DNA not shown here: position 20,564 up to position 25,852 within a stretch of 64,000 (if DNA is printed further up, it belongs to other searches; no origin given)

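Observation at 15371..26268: Recurring three-gene surface module: CotH-kinase-like giant protein, beta-helix T9SS cargo, small Cys-rich tail-anchored protein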

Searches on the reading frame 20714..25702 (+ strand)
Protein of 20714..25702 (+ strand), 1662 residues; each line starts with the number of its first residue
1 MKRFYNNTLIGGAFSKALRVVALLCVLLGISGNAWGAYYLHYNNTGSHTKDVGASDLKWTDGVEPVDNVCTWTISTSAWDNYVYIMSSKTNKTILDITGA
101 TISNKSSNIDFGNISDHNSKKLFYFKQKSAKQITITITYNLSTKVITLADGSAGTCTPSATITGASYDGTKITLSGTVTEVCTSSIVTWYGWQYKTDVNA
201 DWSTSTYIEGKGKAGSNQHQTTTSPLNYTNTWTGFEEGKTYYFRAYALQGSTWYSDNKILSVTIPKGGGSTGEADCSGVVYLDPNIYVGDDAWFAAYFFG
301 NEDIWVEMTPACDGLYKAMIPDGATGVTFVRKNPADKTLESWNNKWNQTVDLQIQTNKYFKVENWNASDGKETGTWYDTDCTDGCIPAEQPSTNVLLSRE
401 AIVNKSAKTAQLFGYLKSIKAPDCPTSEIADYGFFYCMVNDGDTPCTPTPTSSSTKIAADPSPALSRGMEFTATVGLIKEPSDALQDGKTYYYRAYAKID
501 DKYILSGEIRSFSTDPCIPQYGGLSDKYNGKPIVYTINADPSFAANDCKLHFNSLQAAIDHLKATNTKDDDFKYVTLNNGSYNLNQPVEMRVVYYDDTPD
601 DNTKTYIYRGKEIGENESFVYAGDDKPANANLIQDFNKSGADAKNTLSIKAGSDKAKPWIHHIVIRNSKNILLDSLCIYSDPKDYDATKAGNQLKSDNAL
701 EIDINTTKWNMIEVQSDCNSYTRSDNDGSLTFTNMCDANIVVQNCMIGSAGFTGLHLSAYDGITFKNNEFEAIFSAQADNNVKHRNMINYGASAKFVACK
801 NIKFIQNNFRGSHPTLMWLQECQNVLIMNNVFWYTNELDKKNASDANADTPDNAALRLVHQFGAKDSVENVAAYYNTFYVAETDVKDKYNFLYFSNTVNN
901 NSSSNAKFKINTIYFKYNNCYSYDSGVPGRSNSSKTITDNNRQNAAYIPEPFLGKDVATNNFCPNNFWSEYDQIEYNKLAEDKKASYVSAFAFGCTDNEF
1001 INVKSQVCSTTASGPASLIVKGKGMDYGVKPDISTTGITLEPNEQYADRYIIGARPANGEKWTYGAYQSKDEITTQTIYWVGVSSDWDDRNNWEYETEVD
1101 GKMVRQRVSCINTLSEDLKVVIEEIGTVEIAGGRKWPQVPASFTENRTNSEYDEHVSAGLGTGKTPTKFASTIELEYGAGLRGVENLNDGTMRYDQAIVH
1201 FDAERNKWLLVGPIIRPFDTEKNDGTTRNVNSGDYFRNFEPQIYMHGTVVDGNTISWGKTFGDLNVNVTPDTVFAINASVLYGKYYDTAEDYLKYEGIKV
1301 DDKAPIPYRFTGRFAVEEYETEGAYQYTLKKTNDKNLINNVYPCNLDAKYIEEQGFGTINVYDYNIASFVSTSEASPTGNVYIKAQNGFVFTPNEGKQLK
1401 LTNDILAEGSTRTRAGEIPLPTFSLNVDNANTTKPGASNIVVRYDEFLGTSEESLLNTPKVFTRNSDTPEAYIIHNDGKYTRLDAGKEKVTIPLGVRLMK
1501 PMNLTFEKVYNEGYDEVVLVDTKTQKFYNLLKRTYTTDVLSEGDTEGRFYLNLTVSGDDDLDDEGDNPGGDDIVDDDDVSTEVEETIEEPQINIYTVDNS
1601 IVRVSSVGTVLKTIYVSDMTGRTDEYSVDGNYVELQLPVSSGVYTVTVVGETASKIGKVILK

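Call 3: search_protein_families(library=pfam, proteins=[window:20714-25702:+], max_evalue=0.01)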
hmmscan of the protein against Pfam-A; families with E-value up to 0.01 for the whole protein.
window:20714-25702:+ (1662 aa): 0 families

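Call 4: search_protein_families(library=ncbifam, proteins=[window:20714-25702:+], max_evalue=0.01)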
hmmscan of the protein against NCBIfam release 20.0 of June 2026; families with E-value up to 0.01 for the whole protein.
window:20714-25702:+ (1662 aa): 0 families

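Call 16: find_homologous_proteins(query=window:20714-25702:+, max_evalue=0.00001)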
Query window:20714-25702:+ (1662 aa): 116 proteins with E <= 0.00001 among 8000 candidates.
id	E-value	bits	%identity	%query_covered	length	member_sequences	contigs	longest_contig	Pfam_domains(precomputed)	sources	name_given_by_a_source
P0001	0.0e+0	3853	100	100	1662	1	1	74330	-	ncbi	-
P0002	0.0e+0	2600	73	100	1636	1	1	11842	-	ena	-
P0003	0.0e+0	2595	72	100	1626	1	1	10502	-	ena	-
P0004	0.0e+0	2519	72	100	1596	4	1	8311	-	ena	-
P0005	0.0e+0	2518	72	100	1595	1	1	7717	-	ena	-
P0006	0.0e+0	2478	76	77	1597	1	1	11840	-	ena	-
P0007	0.0e+0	2468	70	100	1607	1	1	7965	-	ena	-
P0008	0.0e+0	2453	70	100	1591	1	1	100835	PF13229.13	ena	-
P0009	0.0e+0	2425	81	77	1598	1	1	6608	-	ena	-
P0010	0.0e+0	2413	69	100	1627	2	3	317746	-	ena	-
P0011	0.0e+0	2371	68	100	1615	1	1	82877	-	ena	-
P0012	0.0e+0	2350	66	100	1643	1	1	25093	-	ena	-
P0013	0.0e+0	2334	66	100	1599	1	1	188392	-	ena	-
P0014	0.0e+0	2300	66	100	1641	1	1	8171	-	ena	-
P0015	0.0e+0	2210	63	100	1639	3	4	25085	-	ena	-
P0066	0.0e+0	1066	45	77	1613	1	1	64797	PF16738.11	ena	-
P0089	1.4e-233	797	39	78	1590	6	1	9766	PF13229.13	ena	-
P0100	3.1e-177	610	35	83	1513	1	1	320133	PF13229.13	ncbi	-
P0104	1.3e-164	568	33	82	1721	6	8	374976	-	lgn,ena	-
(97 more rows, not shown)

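Call 17: find_encoding_contigs(protein=P0100, flank=10000, max_places=2)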
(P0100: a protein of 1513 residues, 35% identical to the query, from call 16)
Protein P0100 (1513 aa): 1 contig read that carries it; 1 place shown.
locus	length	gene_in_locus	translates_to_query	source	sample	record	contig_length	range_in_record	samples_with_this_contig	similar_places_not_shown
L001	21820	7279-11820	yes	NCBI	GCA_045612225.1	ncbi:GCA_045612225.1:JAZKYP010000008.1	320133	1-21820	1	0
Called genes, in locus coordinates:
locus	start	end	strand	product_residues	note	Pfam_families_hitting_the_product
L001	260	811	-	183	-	PF13508:Acetyltransf_7 (weak)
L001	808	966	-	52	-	-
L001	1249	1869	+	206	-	-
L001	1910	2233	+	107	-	-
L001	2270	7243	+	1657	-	PF19081:Ig_7 (faint), PF08757:CotH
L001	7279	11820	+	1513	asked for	PF13229:Beta_helix (weak)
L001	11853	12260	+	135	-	-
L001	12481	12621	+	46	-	-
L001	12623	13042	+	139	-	PF01850:PIN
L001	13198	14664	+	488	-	PF00133:tRNA-synt_1 (faint), PF01406:tRNA-synt_1e, PF09334:tRNA-synt_1g (faint), PF09190:DALR_2, PF23493:CysS_C (weak)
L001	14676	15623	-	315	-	PF00389:2-Hacid_dh, PF02826:2-Hacid_dh_C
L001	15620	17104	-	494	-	PF00309:Sigma54_AID, PF04963:Sigma54_CBD, PF04552:Sigma54_DBD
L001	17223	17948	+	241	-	PF01553:Acyltransferase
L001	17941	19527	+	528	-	PF14559:TPR_19 (weak), PF07676:PD40, PF05359:DUF748 (faint), PF00691:OmpA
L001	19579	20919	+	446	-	PF00209:SNF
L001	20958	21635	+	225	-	PF12836:HHH_3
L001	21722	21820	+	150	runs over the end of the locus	PF01316:Arg_repressor, PF02863:Arg_repressor_C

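Call 18: find_encoding_contigs(protein=P0104, flank=10000, max_places=2)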
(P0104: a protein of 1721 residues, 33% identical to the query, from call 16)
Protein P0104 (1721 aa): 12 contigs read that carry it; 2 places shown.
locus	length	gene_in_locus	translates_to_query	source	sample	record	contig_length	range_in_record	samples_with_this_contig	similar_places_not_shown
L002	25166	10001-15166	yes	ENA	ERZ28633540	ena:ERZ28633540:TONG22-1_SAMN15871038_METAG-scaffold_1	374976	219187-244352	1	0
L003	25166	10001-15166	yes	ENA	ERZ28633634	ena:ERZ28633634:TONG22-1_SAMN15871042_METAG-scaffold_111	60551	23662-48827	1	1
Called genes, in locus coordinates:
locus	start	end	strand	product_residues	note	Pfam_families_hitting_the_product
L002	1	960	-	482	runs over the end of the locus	PF01637:ATPase_2, PF13173:AAA_14 (faint)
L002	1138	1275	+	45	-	-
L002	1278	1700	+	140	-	PF01850:PIN, PF13470:PIN_3 (weak)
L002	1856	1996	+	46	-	-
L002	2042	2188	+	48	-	-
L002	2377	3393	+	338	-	PF09952:AbiEi_2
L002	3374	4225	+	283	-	PF08843:AbiEii (weak)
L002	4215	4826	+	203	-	PF13672:PP2C_2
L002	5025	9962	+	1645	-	PF19408:PKD_6, PF08757:CotH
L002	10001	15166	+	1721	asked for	-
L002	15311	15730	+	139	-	-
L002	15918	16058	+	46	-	-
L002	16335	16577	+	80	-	PF03693:ParD_antitoxin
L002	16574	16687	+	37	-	-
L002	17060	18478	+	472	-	PF03235:GmrSD_N, PF25202:DUF7834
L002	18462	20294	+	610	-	PF03235:GmrSD_N, PF07510:GmrSD_C (weak)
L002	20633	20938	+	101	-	PF13744:HTH_37 (weak), PF12844:HTH_19, PF13560:HTH_31, PF01381:HTH_3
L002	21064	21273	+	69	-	-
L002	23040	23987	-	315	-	PF00389:2-Hacid_dh, PF02826:2-Hacid_dh_C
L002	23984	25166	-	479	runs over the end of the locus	PF00309:Sigma54_AID, PF04963:Sigma54_CBD, PF04552:Sigma54_DBD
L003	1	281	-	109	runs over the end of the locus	PF13657:Couple_hipA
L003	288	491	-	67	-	PF12844:HTH_19, PF01381:HTH_3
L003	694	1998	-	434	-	PF00860:Xan_ur_permease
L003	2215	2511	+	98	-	PF13560:HTH_31, PF12844:HTH_19, PF01381:HTH_3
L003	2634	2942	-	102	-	PF12844:HTH_19, PF13560:HTH_31 (weak), PF01381:HTH_3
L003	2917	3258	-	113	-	PF05973:Gp49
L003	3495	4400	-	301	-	PF07751:Abi_2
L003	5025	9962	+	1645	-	PF19408:PKD_6, PF08757:CotH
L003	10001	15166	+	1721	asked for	-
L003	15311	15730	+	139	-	-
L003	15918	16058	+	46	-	-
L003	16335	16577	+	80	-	PF03693:ParD_antitoxin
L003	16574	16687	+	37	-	-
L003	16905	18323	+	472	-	PF03235:GmrSD_N, PF25202:DUF7834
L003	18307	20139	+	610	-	PF03235:GmrSD_N, PF07510:GmrSD_C (weak)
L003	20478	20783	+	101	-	PF13744:HTH_37 (weak), PF12844:HTH_19, PF13560:HTH_31, PF01381:HTH_3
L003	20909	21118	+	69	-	-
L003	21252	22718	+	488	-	PF00133:tRNA-synt_1 (faint), PF01406:tRNA-synt_1e, PF09334:tRNA-synt_1g (faint), PF09190:DALR_2, PF23493:CysS_C (weak)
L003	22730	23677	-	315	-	PF00389:2-Hacid_dh, PF02826:2-Hacid_dh_C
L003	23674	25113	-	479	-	PF00309:Sigma54_AID, PF04963:Sigma54_CBD, PF04552:Sigma54_DBD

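Call 19: find_encoding_contigs(protein=P0066, flank=10000, max_places=2)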
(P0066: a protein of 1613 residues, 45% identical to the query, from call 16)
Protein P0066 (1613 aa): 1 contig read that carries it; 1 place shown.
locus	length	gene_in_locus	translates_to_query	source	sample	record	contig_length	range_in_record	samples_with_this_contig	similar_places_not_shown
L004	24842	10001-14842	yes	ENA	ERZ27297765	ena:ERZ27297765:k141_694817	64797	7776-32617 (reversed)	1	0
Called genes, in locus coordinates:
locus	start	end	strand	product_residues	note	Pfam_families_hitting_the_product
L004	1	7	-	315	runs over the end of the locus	PF00389:2-Hacid_dh, PF02826:2-Hacid_dh_C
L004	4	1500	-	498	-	PF00309:Sigma54_AID, PF04963:Sigma54_CBD, PF04552:Sigma54_DBD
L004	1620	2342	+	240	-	PF01553:Acyltransferase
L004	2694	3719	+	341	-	PF10543:ORF6N, PF09669:Phage_pRha (faint)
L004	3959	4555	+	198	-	-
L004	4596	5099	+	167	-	PF00036:EF-hand_1 (faint), PF00404:Dockerin_1 (weak), PF13202:EF-hand_5 (faint), PF13405:EF-hand_6 (faint), PF13499:EF-hand_7 (faint), PF00404:Dockerin_1 (weak)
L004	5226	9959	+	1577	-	PF19081:Ig_7, PF08757:CotH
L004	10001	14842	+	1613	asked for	PF16738:CBM26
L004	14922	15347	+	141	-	-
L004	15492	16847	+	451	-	PF00860:Xan_ur_permease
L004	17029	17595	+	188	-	PF13560:HTH_31 (weak), PF01381:HTH_3, PF12844:HTH_19 (weak), PF13443:HTH_26 (weak), PF07883:Cupin_2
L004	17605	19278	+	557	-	PF00501:AMP-binding, PF13193:AMP-binding_C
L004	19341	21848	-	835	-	PF00128:Alpha-amylase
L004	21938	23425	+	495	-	PF00133:tRNA-synt_1 (faint), PF01406:tRNA-synt_1e, PF09334:tRNA-synt_1g (faint), PF09190:DALR_2, PF23493:CysS_C (weak)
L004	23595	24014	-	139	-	-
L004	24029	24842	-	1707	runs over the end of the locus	-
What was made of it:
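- The locus is syntenic near cysS in several genomes, so the defence genes may simply share an integration hot spot (calls 17-19).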

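Call 31: search_protein_families(library=padloc, proteins=[L001:1228-1866:+, L004:3959-4552:+, L004:4596-5096:+, L001:1910-2230:+], max_evalue=0.01)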
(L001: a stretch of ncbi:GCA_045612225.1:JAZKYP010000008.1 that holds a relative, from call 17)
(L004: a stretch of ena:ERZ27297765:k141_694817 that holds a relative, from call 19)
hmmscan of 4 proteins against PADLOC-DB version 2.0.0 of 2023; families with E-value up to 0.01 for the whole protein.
L001:1228-1866:+ (213 aa): 0 families

L004:3959-4552:+ (198 aa): 1 family
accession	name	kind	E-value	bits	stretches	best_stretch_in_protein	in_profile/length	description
PDLC04971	PDC-S26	-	0.00027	17.9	1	61-133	100-160/415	-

L004:4596-5096:+ (167 aa): 0 families

L001:1910-2230:+ (107 aa): 0 families
